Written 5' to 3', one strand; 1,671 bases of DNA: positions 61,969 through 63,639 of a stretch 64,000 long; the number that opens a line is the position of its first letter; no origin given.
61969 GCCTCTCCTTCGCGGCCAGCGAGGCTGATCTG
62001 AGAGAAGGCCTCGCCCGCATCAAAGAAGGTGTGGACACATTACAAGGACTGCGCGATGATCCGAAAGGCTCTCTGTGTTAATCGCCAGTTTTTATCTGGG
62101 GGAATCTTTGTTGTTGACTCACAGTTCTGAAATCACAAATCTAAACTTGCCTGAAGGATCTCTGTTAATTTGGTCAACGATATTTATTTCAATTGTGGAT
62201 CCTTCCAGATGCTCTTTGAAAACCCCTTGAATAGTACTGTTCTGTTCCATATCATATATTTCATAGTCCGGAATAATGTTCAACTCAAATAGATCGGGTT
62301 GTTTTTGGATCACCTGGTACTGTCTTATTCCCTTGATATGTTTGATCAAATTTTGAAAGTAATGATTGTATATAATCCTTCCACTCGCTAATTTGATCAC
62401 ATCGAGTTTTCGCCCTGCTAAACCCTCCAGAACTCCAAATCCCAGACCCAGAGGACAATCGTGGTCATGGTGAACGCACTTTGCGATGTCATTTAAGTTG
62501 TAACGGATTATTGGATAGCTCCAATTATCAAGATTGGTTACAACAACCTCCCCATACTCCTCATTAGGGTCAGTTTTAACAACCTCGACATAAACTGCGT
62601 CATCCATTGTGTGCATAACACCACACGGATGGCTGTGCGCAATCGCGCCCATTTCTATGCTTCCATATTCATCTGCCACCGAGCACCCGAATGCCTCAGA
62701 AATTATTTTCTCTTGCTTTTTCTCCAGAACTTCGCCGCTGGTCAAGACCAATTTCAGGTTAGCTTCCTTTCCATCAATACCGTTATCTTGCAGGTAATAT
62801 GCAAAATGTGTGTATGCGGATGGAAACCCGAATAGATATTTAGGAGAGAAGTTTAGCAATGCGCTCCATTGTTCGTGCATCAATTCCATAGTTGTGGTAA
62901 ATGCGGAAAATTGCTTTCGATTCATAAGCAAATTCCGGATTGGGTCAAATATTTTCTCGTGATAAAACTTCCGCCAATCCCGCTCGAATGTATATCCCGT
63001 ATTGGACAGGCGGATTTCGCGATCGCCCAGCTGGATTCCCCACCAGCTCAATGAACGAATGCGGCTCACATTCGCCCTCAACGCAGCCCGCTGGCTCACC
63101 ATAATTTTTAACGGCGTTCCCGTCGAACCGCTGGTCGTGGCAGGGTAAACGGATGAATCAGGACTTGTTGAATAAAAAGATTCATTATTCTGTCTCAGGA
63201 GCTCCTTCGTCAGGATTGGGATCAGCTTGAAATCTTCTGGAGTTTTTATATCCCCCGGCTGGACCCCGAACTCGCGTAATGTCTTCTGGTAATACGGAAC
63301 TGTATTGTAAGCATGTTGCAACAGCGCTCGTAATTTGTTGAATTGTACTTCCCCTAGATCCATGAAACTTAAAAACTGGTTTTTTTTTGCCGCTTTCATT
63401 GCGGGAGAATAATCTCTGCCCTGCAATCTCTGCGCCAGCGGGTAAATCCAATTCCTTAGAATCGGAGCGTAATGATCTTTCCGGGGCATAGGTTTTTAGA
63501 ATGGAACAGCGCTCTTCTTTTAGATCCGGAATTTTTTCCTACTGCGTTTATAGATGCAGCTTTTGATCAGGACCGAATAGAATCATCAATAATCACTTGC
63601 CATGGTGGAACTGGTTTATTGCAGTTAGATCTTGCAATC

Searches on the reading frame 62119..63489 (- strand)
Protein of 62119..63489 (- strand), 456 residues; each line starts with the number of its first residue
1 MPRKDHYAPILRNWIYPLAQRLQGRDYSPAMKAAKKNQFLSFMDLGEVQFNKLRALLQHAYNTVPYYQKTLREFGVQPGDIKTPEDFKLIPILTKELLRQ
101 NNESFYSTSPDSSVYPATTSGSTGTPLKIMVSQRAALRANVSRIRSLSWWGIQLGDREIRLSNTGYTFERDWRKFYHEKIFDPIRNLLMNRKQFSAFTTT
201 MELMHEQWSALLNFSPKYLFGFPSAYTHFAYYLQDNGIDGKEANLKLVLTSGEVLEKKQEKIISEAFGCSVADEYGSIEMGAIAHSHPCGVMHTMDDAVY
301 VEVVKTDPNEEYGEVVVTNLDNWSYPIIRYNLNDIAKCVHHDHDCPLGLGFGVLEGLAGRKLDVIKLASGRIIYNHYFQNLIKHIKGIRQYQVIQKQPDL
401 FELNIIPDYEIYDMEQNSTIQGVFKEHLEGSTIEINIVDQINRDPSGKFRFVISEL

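Call 22: search_protein_families(library=pfam, proteins=[window:62119-63489:-], max_evalue=0.00001)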
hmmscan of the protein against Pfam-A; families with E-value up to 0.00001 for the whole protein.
window:62119-63489:- (456 aa): 1 family
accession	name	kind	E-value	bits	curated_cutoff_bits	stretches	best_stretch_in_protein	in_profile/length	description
PF00501.34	AMP-binding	-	5e-07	29.3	29.9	0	205-291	245-331/384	AMP-binding enzyme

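Call 48: find_encoding_contigs(protein=window:62119-63489:-, flank=10000, max_places=2)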
Protein window:62119-63489:- (456 aa): 20 contigs read that carry it; 2 places shown.
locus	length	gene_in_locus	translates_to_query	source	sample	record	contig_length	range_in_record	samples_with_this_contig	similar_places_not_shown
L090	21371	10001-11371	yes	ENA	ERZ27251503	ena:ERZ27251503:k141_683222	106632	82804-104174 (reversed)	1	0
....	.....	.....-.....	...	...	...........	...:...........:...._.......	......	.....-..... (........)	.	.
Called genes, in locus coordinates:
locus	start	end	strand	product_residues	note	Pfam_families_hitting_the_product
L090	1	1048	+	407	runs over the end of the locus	PF06792:UPF0261, PF23189:UPF0261_C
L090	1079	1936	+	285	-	PF09370:PEP_hydrolase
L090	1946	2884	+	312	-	PF00551:Formyl_trans_N, PF02911:Formyl_trans_C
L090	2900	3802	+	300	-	PF01116:F_bP_aldolase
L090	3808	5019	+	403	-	PF00364:Biotin_lipoyl, PF02817:E3_binding, PF00198:2-oxoacid_dh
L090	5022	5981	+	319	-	PF00676:E1_dh, PF02775:TPP_enzyme_C (weak)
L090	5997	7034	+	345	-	PF02779:Transket_pyr, PF02780:Transketolase_C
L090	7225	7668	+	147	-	PF13302:Acetyltransf_3 (weak), PF13420:Acetyltransf_4 (faint), PF13673:Acetyltransf_10 (weak), PF00583:Acetyltransf_1, PF13508:Acetyltransf_7, PF08445:FR47 (weak)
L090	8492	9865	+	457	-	PF00501:AMP-binding, PF27533:CapK_C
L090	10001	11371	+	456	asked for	PF00501:AMP-binding (faint), PF27533:CapK_C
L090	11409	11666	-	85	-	-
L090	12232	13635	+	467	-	-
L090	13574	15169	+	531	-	-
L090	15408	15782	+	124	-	PF01740:STAS, PF13466:STAS_2 (weak)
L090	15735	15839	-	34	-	-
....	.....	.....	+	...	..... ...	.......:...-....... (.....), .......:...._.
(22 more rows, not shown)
